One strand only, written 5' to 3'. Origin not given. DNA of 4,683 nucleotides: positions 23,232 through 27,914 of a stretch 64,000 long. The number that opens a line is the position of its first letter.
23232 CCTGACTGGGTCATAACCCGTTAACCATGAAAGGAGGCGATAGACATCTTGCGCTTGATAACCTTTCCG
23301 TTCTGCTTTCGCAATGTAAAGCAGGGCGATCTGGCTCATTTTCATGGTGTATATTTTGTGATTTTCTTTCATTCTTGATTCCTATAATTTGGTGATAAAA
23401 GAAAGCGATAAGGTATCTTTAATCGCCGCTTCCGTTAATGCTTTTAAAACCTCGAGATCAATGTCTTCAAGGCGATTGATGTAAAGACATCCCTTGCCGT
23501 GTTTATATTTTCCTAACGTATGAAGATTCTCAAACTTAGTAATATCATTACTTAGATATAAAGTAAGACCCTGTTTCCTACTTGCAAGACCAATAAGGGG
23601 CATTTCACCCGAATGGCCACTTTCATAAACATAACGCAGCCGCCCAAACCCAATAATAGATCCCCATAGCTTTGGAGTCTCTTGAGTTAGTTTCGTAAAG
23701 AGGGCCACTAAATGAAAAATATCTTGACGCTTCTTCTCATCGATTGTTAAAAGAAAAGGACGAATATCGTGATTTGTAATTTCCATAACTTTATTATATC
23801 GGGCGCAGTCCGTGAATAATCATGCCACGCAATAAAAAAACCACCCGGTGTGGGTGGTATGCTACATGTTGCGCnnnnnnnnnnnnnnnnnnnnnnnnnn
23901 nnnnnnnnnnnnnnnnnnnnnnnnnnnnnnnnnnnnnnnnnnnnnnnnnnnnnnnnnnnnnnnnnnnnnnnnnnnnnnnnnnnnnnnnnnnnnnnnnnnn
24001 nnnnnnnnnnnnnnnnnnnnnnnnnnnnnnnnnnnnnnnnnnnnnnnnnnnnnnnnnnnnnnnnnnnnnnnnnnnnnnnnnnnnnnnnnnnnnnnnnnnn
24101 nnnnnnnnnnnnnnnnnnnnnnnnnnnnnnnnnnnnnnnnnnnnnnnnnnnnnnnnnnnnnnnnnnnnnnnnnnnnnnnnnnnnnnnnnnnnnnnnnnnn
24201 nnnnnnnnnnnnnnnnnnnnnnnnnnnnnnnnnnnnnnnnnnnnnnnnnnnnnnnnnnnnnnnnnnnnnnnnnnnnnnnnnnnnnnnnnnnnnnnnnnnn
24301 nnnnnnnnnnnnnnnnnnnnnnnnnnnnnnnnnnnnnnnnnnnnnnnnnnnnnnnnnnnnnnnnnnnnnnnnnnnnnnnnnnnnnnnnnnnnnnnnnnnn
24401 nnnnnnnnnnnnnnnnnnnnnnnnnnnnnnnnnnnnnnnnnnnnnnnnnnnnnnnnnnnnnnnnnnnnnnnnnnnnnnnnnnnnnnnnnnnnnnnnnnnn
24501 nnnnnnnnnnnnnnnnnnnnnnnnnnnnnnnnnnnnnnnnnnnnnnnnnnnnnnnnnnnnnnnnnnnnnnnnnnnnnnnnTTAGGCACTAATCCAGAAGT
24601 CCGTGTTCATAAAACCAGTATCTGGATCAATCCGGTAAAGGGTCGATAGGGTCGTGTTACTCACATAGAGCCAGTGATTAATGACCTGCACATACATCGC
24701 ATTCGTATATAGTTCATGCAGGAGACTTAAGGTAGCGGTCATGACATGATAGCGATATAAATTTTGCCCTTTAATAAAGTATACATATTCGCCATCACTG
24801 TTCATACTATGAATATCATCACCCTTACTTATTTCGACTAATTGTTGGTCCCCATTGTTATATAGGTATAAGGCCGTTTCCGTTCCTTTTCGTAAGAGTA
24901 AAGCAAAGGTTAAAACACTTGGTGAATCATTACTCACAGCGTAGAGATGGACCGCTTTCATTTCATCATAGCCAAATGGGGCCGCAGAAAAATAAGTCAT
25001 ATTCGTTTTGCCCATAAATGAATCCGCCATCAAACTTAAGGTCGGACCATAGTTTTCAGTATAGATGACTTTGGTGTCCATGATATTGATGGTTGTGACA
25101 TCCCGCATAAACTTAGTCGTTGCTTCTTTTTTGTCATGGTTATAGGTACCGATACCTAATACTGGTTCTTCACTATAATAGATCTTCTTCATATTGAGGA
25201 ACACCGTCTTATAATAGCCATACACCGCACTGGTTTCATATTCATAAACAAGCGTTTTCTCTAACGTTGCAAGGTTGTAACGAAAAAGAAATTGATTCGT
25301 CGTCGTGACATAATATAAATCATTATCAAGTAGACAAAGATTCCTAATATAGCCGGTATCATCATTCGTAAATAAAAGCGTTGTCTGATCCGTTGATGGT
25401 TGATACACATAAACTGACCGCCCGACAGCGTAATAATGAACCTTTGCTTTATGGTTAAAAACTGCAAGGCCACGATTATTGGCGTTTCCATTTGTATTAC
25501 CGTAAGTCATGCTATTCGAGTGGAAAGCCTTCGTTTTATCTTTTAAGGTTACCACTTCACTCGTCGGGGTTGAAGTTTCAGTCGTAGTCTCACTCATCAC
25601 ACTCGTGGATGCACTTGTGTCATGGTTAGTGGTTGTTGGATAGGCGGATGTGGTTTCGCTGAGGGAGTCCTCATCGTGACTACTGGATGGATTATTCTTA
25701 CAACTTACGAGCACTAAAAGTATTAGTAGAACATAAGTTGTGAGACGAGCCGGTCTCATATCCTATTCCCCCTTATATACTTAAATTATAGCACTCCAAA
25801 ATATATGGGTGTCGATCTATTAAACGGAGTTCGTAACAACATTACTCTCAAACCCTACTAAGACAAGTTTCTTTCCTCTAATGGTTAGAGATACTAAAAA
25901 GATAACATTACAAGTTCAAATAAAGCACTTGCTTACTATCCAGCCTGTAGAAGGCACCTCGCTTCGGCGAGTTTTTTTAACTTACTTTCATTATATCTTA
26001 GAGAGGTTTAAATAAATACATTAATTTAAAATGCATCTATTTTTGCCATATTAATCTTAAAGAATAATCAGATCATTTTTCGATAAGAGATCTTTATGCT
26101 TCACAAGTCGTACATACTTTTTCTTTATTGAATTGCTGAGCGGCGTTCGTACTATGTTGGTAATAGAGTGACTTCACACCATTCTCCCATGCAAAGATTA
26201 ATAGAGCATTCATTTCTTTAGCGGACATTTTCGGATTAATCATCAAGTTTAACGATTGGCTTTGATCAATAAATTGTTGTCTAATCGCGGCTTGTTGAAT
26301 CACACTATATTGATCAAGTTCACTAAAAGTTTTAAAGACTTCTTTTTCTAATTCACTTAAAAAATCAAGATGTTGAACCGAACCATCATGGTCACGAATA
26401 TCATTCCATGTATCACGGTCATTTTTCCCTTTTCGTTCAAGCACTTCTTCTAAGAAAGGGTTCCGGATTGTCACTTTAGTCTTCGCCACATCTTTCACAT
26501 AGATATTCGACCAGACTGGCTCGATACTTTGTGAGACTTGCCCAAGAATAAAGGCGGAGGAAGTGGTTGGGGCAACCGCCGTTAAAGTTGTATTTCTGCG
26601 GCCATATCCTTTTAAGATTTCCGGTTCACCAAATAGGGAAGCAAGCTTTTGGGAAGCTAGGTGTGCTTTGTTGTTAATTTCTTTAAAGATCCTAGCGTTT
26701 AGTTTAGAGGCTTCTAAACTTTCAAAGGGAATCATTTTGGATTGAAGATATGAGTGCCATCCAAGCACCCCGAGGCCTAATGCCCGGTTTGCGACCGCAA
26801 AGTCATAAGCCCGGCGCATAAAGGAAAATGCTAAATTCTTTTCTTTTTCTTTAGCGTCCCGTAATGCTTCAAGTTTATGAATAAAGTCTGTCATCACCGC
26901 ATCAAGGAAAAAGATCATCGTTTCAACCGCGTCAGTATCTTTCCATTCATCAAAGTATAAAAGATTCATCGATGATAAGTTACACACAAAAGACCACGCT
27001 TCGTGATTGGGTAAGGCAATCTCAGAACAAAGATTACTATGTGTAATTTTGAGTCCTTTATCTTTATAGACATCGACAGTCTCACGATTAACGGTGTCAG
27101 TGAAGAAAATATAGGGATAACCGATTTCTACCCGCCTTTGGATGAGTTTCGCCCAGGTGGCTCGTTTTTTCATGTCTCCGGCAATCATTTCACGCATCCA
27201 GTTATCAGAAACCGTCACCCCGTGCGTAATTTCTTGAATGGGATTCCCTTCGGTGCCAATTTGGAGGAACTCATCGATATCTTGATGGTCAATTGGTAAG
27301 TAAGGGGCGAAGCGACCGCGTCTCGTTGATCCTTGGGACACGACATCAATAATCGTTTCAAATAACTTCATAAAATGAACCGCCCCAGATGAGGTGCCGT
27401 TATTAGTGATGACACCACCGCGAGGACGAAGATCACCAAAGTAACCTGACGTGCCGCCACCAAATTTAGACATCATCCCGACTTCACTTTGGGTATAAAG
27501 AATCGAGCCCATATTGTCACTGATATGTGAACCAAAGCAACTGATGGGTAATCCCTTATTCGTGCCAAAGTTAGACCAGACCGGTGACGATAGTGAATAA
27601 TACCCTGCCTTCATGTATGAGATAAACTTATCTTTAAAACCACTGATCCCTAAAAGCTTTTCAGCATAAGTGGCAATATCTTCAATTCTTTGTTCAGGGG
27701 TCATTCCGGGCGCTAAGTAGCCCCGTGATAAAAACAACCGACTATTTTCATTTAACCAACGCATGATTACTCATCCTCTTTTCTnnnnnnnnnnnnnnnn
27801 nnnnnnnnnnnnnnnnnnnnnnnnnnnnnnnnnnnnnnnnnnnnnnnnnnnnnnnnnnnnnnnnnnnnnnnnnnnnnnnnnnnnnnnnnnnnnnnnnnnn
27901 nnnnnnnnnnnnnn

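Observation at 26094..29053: Ribonucleotide reductase with the ATP-cone on the radical-generating subunit instead of on NrdA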

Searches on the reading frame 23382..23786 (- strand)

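Call 16: search_protein_families(library=pfam, proteins=[window:23382-23786:-], max_evalue=0.001)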
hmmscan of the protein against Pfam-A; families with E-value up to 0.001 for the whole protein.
window:23382-23786:- (134 aa): 1 family
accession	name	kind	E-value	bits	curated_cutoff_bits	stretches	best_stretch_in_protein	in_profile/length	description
PF08818.16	DUF1801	-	1.5e-08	35.3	27.2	1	42-122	20-85/85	Domain of unknown function (DU1801)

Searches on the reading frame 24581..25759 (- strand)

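Call 3: search_protein_families(library=pfam, proteins=[window:24581-25759:-], max_evalue=0.01)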
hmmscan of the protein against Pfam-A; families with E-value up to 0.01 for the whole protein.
window:24581-25759:- (392 aa): 1 family
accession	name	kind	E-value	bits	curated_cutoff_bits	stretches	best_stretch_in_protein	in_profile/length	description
PF21827.1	New_glue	-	0.0067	16.6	31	0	9-77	5-73/94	New glue protein family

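Call 36: search_protein_families(library=ncbifam, proteins=[window:24581-25759:-], max_evalue=0.00001)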
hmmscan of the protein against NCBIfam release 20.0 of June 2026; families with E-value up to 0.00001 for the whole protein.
window:24581-25759:- (392 aa): 0 families

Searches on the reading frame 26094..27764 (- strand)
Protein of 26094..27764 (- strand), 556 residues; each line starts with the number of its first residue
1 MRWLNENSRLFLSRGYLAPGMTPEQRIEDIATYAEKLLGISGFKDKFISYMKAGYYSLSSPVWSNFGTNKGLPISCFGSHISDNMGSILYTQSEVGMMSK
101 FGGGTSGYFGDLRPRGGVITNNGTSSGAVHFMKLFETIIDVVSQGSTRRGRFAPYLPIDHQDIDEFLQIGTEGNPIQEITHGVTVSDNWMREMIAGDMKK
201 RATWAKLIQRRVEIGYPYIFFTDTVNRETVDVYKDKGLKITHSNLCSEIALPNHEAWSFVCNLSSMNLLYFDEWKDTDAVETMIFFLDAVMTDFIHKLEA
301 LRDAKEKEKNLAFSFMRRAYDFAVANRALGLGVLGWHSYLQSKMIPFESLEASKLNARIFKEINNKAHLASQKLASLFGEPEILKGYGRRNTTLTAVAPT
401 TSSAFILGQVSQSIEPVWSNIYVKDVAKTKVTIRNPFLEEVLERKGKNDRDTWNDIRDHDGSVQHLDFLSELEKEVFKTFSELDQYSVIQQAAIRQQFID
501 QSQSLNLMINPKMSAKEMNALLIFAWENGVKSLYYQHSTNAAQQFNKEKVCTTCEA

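Call 3: search_protein_families(library=pfam, proteins=[window:26094-27764:-], max_evalue=0.01)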
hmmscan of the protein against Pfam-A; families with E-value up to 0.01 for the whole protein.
window:26094-27764:- (556 aa): 2 families
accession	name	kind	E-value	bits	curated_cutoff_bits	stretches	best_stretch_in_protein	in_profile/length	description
PF02867.20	Ribonuc_red_lgC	-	4.1e-94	316.5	23.9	3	384-535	373-522/523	Ribonucleotide reductase, barrel domain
PF00317.26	Ribonuc_red_lgN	-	0.00096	19.6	28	1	4-71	3-77/77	Ribonucleotide reductase, all-alpha domain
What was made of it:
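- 26094..27764 (-): nrdA: 556-aa catalytic subunit of the NrdAi type, without an ATP-cone. PF02867, 316 bits (call 3).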

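Call 4: search_protein_families(library=ncbifam, proteins=[window:26094-27764:-], max_evalue=0.01)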
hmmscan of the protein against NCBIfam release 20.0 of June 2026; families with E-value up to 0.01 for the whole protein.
window:26094-27764:- (556 aa): 21 families
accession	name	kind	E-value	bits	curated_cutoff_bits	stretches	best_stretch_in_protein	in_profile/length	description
TIGR02510.1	NrdE-prime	equivalog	3.8e-224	745.3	602.25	1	2-556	16-560/560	ribonucleoside-diphosphate reductase subunit alpha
NF006577.0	PRK09102.1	equivalog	5.7e-207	688.7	620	1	2-548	23-579/604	ribonucleoside-diphosphate reductase subunit alpha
TIGR02506.1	NrdE_NrdA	equivalog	4.7e-101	339.1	341.05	3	385-538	461-615/616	ribonucleoside-diphosphate reductase subunit alpha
TIGR02504.1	NrdJ_Z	equivalog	5.7e-66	223.3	399.95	2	40-377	45-400/606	adenosylcobalamin-dependent ribonucleoside-diphosphate reductase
NF005544.0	PRK07207.1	equivalog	2.3e-58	197.8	965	3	385-543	759-915/965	ribonucleoside-diphosphate reductase subunit alpha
NF006417.0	PRK08665.1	equivalog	1.4e-55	188.9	961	1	39-543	60-571/759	vitamin B12-dependent ribonucleotide reductase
NF009029.0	PRK12365.1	equivalog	1.7e-51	175.3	1350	3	382-542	839-997/1046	ribonucleoside-diphosphate reductase subunit alpha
NF005010.0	PRK06406.1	subfamily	3.2e-51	174.5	1125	1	35-533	211-712/771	vitamin B12-dependent ribonucleotide reductase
NF006665.0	PRK09209.1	equivalog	3e-49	168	1057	4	54-193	215-359/761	ribonucleoside-diphosphate reductase subunit alpha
TIGR04170.1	RNR_1b_NrdE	exception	2.3e-46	158.4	750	3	46-170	133-259/698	class 1b ribonucleoside-diphosphate reductase subunit alpha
NF005483.0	PRK07088.1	equivalog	3.2e-44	151.2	1214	4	47-186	210-354/764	ribonucleoside-diphosphate reductase subunit alpha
NF005101.0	PRK06539.1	equivalog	3.5e-43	147.7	988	3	388-539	613-761/822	ribonucleoside-diphosphate reductase subunit alpha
NF009028.0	PRK12364.1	equivalog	7.6e-42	143.3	1377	3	73-172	313-413/842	ribonucleoside-diphosphate reductase subunit alpha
NF006279.0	PRK08447.1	equivalog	4.3e-40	137.8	1082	4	58-170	198-311/789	ribonucleoside-diphosphate reductase subunit alpha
NF005122.0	PRK06556.1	equivalog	3.5e-33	114.4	859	3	43-169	127-255/960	vitamin B12-dependent ribonucleotide reductase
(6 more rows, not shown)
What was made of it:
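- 26094..27764 (-): TIGR02510 NrdE-prime, 745 bits against a cutoff of 602 (call 4).
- NrdA passes the NrdE-prime equivalog cutoff (call 4).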

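Call 6: search_solved_structures(query=window:26094-27764:-, show_alignments=1)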
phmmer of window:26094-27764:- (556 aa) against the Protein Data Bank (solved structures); distinct sequences matched with E-value up to 0.001: 34.
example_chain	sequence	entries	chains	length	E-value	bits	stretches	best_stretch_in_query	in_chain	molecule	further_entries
6dqx_A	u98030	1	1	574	2.1e-210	703.1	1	2-555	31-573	Ribonucleoside-diphosphate reductase, alpha chain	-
6dqw_A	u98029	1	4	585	1.7e-183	614.4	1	1-555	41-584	Ribonucleoside-diphosphate reductase, alpha chain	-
5im3_A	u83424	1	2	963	1.7e-48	168.9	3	388-541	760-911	Ribonucleoside-diphosphate reductase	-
1zyz_A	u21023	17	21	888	4.9e-43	150.8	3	384-543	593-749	Ribonucleoside-diphosphate reductase large chain 1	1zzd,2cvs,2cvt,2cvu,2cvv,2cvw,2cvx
3hnc_A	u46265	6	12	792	5.5e-43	150.7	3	384-544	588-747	Ribonucleoside-diphosphate reductase large subunit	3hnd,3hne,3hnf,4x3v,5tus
5d1y_A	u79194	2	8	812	6.3e-43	150.5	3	384-544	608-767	Ribonucleoside-diphosphate reductase large subunit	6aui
2wgh_A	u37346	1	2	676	1.3e-42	149.5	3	384-540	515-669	RIBONUCLEOSIDE-DIPHOSPHATE REDUCTASE LARGE SUBUNIT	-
3tb9_A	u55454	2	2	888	2.1e-42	148.7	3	384-543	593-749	Ribonucleoside-diphosphate reductase large chain 1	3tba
3s8a_A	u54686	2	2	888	2.6e-42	148.4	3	384-543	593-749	Ribonucleoside-diphosphate reductase large chain 1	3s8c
6l3r_A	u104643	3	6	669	2.8e-42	148.4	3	384-535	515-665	Ribonucleoside-diphosphate reductase large subunit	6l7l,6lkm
7agj_A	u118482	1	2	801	1.1e-32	116.6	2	59-192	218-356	Ribonucleoside-diphosphate reductase subunit alpha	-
9l6o_F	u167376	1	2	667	2.4e-28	102.3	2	41-173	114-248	Ribonucleoside-diphosphate reductase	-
6cgl_A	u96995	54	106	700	1.6e-27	99.6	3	45-189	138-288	Ribonucleoside-diphosphate reductase | Ribonucleoside-diphosphate reductase subunit alpha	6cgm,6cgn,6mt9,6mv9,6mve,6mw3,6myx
1pem_A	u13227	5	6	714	1.3e-26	96.6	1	47-173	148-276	Ribonucleoside-diphosphate reductase 2 alpha chain | RIBONUCLEOSIDE-DIPHOSPHATE REDUCTASE 2 ALPHA SUBUNIT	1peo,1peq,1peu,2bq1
1xje_A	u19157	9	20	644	5e-24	88.1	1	75-172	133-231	ribonucleotide reductase, B12-dependent | Ribonucleoside-diphosphate reductase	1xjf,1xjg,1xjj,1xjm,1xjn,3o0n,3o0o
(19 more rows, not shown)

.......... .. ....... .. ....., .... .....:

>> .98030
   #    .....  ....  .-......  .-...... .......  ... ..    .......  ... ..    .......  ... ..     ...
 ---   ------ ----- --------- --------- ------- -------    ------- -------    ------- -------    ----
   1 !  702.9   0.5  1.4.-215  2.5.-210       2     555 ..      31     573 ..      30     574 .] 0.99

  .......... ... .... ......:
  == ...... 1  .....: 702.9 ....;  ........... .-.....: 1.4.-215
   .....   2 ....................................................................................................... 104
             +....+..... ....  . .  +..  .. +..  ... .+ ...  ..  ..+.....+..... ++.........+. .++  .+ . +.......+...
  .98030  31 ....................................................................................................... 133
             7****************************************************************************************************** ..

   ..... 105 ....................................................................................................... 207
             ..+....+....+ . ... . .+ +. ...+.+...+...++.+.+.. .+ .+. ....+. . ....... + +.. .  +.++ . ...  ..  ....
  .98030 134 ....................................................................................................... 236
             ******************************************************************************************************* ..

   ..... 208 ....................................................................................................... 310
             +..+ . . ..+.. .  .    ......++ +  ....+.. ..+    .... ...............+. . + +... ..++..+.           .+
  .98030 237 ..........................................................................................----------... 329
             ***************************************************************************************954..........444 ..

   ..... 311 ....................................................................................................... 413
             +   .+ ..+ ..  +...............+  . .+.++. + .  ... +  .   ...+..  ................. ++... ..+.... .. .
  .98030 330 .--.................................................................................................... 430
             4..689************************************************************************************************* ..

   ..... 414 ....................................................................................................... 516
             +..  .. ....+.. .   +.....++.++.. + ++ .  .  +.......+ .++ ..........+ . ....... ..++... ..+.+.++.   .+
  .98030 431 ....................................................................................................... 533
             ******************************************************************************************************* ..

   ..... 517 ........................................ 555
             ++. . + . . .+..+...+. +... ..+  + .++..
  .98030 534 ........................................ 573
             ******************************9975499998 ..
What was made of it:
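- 26094..27764 (-): Best solved structures are 6DQX (E 2e-210) and 6DQW (E 2e-183) (call 6).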
